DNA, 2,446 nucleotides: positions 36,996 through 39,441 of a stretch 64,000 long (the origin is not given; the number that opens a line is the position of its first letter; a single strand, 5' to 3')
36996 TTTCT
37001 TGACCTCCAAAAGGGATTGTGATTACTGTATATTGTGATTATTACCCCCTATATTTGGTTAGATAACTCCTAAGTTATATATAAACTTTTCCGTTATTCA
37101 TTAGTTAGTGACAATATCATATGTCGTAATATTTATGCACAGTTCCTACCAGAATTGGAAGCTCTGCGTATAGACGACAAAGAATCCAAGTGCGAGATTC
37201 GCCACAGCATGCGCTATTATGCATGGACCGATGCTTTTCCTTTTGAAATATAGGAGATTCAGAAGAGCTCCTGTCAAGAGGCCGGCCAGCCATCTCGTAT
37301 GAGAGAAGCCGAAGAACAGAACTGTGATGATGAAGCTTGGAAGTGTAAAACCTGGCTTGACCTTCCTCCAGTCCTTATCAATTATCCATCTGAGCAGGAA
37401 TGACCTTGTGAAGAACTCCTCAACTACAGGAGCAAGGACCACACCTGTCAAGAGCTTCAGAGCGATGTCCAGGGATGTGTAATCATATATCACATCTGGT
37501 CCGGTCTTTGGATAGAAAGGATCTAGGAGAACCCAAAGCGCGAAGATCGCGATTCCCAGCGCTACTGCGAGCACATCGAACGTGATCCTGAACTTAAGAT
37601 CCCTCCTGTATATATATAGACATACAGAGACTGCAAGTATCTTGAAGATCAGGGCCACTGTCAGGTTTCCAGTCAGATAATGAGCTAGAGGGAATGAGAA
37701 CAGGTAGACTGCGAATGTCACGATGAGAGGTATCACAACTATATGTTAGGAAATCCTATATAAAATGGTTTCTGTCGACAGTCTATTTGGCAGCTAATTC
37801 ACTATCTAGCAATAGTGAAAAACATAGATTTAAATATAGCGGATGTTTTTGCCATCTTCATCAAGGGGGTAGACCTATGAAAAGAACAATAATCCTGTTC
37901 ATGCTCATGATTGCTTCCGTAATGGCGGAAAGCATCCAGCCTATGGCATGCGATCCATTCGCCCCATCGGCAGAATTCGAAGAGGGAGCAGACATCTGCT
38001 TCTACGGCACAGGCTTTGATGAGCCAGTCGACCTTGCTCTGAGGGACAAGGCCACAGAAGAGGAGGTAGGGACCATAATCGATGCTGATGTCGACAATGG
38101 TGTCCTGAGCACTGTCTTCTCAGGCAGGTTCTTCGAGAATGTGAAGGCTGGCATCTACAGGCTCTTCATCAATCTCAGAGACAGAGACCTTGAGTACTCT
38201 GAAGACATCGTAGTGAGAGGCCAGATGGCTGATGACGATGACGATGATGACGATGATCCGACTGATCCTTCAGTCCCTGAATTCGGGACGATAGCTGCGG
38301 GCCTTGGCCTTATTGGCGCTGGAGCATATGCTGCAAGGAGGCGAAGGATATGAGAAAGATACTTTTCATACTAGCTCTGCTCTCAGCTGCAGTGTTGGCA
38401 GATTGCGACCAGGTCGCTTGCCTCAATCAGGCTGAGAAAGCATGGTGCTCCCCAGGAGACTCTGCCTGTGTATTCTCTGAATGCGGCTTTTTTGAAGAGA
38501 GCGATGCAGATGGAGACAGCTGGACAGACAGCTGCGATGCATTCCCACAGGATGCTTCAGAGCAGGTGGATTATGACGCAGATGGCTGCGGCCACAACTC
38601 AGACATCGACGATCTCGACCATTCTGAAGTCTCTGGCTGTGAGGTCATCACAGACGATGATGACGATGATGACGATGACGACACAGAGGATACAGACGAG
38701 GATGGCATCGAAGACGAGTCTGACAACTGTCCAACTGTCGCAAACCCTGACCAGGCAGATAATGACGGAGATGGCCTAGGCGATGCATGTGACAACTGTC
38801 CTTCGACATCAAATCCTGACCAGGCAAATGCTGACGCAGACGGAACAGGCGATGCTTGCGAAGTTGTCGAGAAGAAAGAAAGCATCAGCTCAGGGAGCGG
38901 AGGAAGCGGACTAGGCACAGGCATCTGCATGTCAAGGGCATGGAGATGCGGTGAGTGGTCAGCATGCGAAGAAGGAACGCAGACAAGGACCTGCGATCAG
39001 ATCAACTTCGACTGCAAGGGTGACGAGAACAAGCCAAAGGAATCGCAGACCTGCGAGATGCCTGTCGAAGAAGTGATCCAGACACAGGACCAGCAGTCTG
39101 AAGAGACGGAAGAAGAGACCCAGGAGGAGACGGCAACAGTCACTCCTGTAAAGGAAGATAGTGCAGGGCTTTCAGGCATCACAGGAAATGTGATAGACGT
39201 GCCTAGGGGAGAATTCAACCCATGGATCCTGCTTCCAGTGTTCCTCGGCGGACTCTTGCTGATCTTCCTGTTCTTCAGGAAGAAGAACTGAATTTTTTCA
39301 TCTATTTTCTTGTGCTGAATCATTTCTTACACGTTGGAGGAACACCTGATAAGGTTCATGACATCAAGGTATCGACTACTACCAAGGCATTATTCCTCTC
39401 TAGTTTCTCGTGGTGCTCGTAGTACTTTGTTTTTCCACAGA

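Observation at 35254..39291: PEF-CTERM protein cluster organised around a CPBP-type intramembrane protease rather than an archaeosortase: candidate novel C-terminal protein-sorting system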

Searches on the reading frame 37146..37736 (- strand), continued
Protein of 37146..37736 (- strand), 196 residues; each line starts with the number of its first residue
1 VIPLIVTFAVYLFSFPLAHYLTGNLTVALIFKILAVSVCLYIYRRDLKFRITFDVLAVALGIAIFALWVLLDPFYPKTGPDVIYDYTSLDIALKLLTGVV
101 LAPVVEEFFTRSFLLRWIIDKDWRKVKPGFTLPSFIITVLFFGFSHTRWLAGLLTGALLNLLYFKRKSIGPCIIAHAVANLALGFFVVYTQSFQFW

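Call 78: fold_search(model_id=the predicted structure, library=pdb)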
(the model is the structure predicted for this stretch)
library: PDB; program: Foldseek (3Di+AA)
matches with E <= 10: 141; with E <= 0.001: 0
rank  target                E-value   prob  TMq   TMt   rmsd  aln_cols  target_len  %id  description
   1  6u0o_A                2.7e-02  0.99  0.46  0.39   7.4       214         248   18  Crystal structure of a peptidoglycan release complex, SagB-SpdC, in lipidic cubic phase (released 2020-09-23)
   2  8j80_B                8.3e-01  0.14  0.22  0.17  16.1       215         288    9  Cryo-EM structure of hZnT7-Fab complex in zinc state 1, determined in heterogeneous conformations- one subunit in an i (released 2023-09-20)
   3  3ihf_A                8.7e-01  0.11  0.17  0.20  14.2       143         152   14  Crystal structure of mouse Bcl-xl mutant (R139A) at pH 5.0 (released 2010-04-14)
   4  6gcn_D                9.6e-01  0.08  0.15  0.08  18.6       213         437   14  Truncated FtsH from A. aeolicus in R32 (released 2018-08-22)
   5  1r2i                  1.1e+00  0.11  0.17  0.20  13.8       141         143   15  Human Bcl-XL containing a Phe to Leu mutation at position 146 (released 2004-02-03)
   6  6vwc_B                1.3e+00  0.10  0.17  0.20  13.3       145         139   14  Crystal structure of Bcl-xL in complex with tetrahydroisoquinoline-pyridine based inhibitors (released 2020-10-21)
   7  6vwc_A                1.4e+00  0.09  0.17  0.21  13.5       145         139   14  Crystal structure of Bcl-xL in complex with tetrahydroisoquinoline-pyridine based inhibitors (released 2020-10-21)
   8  4qvx_A                1.5e+00  0.10  0.18  0.22  12.3       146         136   13  Discovery of a Potent and Selective BCL-XL Inhibitor That Demonstrates Thrombocytopenia and Inhibits Tumor Growth in V (released 2015-07-22)
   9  9hps_A                1.7e+00  0.09  0.18  0.21  14.3       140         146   13  Human BclxLdeltaLT-VDAC1-N fusion protein complex structure (released 2025-09-17)
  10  3sp7                  1.8e+00  0.08  0.19  0.22  13.8       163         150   12  Crystal Structure of Bcl-xL bound to BM903 (released 2012-07-04)
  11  5xat_B                1.9e+00  0.04  0.19  0.11  18.2       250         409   16  Structural insights into the elevator-like mechanism of the sodium/citrate symporter CitS (released 2017-06-14)
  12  6oqc_A                2.0e+00  0.08  0.19  0.22  14.0       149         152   13  Crystal structure of Mcl1 with inhibitor 9 (released 2019-05-15)
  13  8hll_B                2.0e+00  0.12  0.22  0.28  12.6       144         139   11  Crystal structure of p53/BCL2 fusion complex (complex 1) (released 2023-07-26)
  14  6z3t_A                2.1e+00  0.08  0.18  0.10  17.6       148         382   14  Structure of canine Sec61 inhibited by mycolactone (released 2020-07-22)
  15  3ilb_A                2.2e+00  0.07  0.18  0.20  13.9       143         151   17  Crystal structure of mouse Bcl-xl mutant (R139A) at pH 6.0 (released 2010-04-14)
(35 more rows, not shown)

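Call 80: search_protein_representatives(alignment_id=A6)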
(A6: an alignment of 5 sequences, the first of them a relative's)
Query: 5 sequences, 463 profile positions. Proteins with E-value up to 0.001 (for the whole library): 2396; up to 1e-10: 961; up to 1e-30: 169. The best 150 are listed.
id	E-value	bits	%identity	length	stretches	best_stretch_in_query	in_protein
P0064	4.1e-217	738.0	-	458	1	1-460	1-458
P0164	1.3e-173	594.6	-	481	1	1-462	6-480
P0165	3.5e-113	395.4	-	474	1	6-459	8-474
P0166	1.8e-106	373.3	-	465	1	5-458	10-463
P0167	6.0e-90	318.8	-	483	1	9-461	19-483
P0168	1.4e-86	307.7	-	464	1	8-460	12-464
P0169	3.0e-76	273.6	-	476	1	6-458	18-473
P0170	5.9e-73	262.8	-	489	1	8-461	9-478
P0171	1.5e-72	261.4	-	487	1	7-460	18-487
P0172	2.1e-66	241.2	-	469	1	4-453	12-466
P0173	8.7e-63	229.3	-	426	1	129-460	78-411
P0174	1.7e-61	225.0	-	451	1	7-459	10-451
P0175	2.2e-61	224.6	-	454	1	7-461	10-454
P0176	7.1e-61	222.9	-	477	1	6-460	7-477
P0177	1.2e-60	222.3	-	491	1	12-459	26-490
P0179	1.1e-58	215.8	-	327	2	253-460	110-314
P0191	1.4e-48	182.4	-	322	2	267-460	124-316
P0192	5.4e-48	180.5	-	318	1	268-460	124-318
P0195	5.1e-47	177.3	-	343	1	267-461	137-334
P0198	2.4e-46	175.0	-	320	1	260-459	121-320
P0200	2.3e-45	171.8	-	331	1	260-460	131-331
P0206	3.8e-44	167.8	-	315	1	256-459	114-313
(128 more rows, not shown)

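Call 81: list_cluster_members(proteins=[P0165, P0167, P0170, P0179, P0191, P0192, P0195, P0198, P0200, P0206])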
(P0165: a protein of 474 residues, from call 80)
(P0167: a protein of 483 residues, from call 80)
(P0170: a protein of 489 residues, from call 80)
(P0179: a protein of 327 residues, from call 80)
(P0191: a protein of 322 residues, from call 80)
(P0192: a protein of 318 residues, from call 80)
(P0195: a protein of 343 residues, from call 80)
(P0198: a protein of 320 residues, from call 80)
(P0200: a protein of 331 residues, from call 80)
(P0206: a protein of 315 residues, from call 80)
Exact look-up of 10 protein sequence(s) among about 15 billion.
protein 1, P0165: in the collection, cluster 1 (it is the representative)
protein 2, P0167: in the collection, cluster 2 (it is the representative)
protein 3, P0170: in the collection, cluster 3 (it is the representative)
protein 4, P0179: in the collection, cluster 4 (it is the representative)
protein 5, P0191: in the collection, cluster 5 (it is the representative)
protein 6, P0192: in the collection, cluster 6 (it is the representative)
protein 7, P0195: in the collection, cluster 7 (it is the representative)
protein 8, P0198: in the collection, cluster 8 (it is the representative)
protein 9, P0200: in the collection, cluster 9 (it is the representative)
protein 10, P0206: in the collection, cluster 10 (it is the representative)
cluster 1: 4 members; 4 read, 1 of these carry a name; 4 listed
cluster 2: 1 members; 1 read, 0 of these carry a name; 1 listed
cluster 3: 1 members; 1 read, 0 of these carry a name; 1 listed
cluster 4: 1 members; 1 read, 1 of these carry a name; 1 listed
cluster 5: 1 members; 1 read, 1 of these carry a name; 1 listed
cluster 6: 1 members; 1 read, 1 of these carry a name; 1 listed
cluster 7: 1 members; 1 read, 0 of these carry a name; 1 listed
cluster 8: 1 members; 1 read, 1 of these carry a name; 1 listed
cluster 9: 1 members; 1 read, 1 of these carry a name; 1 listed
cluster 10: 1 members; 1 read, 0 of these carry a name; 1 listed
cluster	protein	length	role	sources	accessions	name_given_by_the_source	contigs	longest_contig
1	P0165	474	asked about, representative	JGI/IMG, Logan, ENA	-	exosortase/archaeosortase family protein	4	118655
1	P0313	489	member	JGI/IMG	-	-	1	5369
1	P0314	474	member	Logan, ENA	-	-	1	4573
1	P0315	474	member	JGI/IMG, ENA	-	-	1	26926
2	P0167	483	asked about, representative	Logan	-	-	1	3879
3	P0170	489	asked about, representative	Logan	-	-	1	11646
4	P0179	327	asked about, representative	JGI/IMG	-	exosortase/archaeosortase family protein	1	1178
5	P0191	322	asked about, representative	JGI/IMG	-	exosortase/archaeosortase family protein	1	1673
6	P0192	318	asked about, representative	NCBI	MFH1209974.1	MAG: archaeosortase/exosortase family protein [archaeon]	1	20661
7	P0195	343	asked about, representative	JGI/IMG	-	-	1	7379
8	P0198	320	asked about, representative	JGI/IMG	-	exosortase/archaeosortase family protein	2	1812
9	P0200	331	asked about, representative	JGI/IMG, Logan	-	exosortase/archaeosortase family protein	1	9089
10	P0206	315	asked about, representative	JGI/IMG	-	-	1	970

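Call 83: find_encoding_contigs(protein=P0192, flank=10000, max_places=2)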
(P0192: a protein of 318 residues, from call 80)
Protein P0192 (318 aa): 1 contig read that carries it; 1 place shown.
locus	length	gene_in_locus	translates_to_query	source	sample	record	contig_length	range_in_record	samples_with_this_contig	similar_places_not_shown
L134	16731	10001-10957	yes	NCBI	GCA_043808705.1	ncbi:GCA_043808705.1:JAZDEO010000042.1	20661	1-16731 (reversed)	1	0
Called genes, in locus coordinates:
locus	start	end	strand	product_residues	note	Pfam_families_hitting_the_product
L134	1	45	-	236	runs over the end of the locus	-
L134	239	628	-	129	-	-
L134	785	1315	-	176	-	PF05168:HEPN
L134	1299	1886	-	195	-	-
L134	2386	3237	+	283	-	PF02498:Bro-N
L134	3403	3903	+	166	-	-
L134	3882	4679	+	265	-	PF08843:AbiEii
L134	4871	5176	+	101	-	-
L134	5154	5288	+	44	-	-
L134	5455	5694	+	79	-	-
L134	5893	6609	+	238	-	PF00535:Glycos_transf_2, PF13641:Glyco_tranf_2_3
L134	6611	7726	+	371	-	PF13439:Glyco_transf_4, PF00534:Glycos_transf_1, PF13692:Glyco_trans_1_4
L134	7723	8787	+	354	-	PF13439:Glyco_transf_4, PF13579:Glyco_trans_4_4 (weak), PF20706:GT4-conflict (weak), PF00534:Glycos_transf_1, PF13692:Glyco_trans_1_4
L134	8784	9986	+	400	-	PF13439:Glyco_transf_4, PF20706:GT4-conflict (weak), PF00534:Glycos_transf_1, PF13692:Glyco_trans_1_4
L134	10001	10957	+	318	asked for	PF09721:Exosortase_EpsH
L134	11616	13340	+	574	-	PF09971:DUF2206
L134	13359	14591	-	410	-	PF01943:Polysacc_synt, PF13440:Polysacc_synt_3, PF01554:MatE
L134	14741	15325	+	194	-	PF01909:NTP_transf_2, PF18765:Polbeta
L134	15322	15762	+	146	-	-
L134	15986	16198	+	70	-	PF24434:DUF7557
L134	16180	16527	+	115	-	-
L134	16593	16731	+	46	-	?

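Call 87: search_protein_families(library=ncbifam, proteins=[L032:5705-6334:+, L042:11353-12225:-, L039:16353-17078:+, L009:2687-3175:-, L013:2181-3362:-, L134:10001-10957:+], max_evalue=0.001)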
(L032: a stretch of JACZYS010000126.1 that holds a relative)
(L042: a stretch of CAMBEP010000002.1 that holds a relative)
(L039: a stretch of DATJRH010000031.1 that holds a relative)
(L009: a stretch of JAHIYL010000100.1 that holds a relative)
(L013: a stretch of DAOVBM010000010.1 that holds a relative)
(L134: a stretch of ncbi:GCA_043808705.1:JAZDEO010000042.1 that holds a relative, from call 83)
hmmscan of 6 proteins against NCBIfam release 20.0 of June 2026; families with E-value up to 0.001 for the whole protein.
L032:5705-6334:+ (209 aa): 0 families

L042:11353-12225:- (290 aa): 0 families

L039:16353-17078:+ (241 aa): 6 families
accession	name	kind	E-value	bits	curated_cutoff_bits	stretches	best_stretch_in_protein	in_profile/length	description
TIGR02796.1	tolQ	equivalog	4.1e-49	167.2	221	1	24-233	8-214/216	protein TolQ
TIGR02797.1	exbB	equivalog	1.2e-31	110.2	206.2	1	24-226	8-202/211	tonB-system energizer ExbB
NF008066.0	PRK10801.1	equivalog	7.3e-26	91.1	403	1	29-234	17-218/230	Tol-Pal system protein TolQ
NF007722.0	PRK10414.1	equivalog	4e-22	78.9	402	1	127-228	114-215/244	tol-pal system-associated acyl-CoA thioesterase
TIGR02805.1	exbB2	equivalog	3.5e-13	49.9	135.35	1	134-213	46-125/138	TonB-system energizer ExbB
NF006284.1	PRK08456.1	equivalog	0.00034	19.9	380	1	119-201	119-196/252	flagellar motor stator protein MotA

L009:2687-3175:- (162 aa): 0 families

L013:2181-3362:- (393 aa): 2 families
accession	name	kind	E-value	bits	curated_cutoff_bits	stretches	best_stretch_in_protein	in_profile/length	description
TIGR02168.1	SMC_prok_B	equivalog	1.9e-05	22.6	567.35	0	9-166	772-930/1181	chromosome segregation protein SMC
TIGR02169.1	SMC_prok_A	equivalog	0.00019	19.3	729.4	1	11-330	678-993/1165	chromosome segregation protein SMC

L134:10001-10957:+ (318 aa): 4 families
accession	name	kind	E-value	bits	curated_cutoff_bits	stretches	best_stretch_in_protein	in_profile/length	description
TIGR04178.1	exo_archaeo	signature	2e-12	47.2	23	1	220-315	3-95/97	exosortase/archaeosortase family protein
TIGR04162.1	exo_VPEID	exception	1.5e-10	40.7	150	1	143-310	129-298/516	exosortase E/protease, VPEID-CTERM system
TIGR02602.1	8TM_EpsH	subfamily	2.9e-09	36.8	105.55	1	126-311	59-237/241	exosortase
NF033770.1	exosort_XrtT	exception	0.00079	18.1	250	0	211-307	162-260/472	exosortase T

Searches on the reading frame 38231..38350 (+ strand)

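Call 20: search_protein_families(library=ncbifam, proteins=[window:38231-38350:+], max_evalue=10)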
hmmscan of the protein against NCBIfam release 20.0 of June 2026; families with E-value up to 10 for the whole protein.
seq(40 aa): 7 families
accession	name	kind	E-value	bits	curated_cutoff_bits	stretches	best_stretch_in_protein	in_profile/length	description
TIGR03901.2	MYXO-CTERM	domain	0.00055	20.3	20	1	19-39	15-34/34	MYXO-CTERM sorting domain-containing protein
NF033846.1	Rumino_NPXTG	domain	0.0051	17.1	23.5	1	19-39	10-30/30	NPXTG-anchored protein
TIGR01167.1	LPXTG_anchor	domain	0.028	15.1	15.9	1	20-39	13-32/34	LPXTG cell wall anchor domain-containing protein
TIGR04296.1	PEFG-CTERM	domain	0.055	13.2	25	1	15-22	2-9/30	PEFG-CTERM sorting domain-containing protein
TIGR04281.1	peripla_PGF_1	equivalog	0.066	12.4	325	1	2-38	294-330/330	PGF-CTERM-anchored ABC transporter substrate-binding protein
NF040681.2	GPS-CTERM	domain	0.19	11.9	28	1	21-39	9-27/28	GPS-CTERM domain-containing protein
TIGR02595.1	PEP_CTERM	domain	0.41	11.6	16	1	21-39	6-23/24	PEP-CTERM sorting domain-containing protein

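Call 88: search_protein_families(library=pfam, proteins=[window:38231-38350:+], max_evalue=10)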
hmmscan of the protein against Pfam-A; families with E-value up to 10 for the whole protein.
seq(40 aa): 3 families
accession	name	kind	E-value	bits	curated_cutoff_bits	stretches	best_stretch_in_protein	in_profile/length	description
PF11384.13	DUF3188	-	0.012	15.7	24.6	1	21-39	30-48/50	Protein of unknown function (DUF3188)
PF00746.26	Gram_pos_anchor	-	0.02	15.3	20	1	18-39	19-40/43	LPXTG cell wall anchor motif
PF15055.12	DMAC1_Dmo2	-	0.045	14.4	27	1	22-35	8-21/47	DMAC1/Dmo2-like domain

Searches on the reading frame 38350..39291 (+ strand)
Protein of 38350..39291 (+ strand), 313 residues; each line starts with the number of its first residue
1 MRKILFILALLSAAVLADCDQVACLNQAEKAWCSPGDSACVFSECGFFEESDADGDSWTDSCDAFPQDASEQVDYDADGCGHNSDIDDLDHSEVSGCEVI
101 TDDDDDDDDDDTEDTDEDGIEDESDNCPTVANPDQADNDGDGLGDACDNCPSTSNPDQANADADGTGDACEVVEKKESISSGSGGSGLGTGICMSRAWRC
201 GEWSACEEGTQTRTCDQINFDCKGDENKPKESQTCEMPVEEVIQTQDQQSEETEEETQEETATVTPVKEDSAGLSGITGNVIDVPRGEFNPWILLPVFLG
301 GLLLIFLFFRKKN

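Call 3: search_protein_families(library=ncbifam, proteins=[window:38350-39291:+], max_evalue=0.01)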
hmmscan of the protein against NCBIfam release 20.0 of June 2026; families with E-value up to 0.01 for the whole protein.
window:38350-39291:+ (313 aa): 2 families
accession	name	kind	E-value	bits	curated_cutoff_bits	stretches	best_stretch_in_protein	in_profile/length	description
NF047638.1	throspo3_MtsC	equivalog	2e-16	59.9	350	1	97-171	48-123/428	cell-cell cohesion MYXO-CTERM protein MtsC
NF045500.1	Omp28_seleno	equivalog_domain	2.5e-10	40.3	200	2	112-150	272-310/377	Omp28-related selenoprotein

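Call 4: search_protein_families(library=pfam, proteins=[window:38350-39291:+], max_evalue=0.01)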
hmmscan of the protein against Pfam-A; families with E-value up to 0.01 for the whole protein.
window:38350-39291:+ (313 aa): 1 family
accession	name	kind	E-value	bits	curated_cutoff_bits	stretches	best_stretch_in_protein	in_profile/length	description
PF02412.23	TSP_3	-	5.3e-06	26.5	25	1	135-158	13-36/36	Thrombospondin type 3 repeat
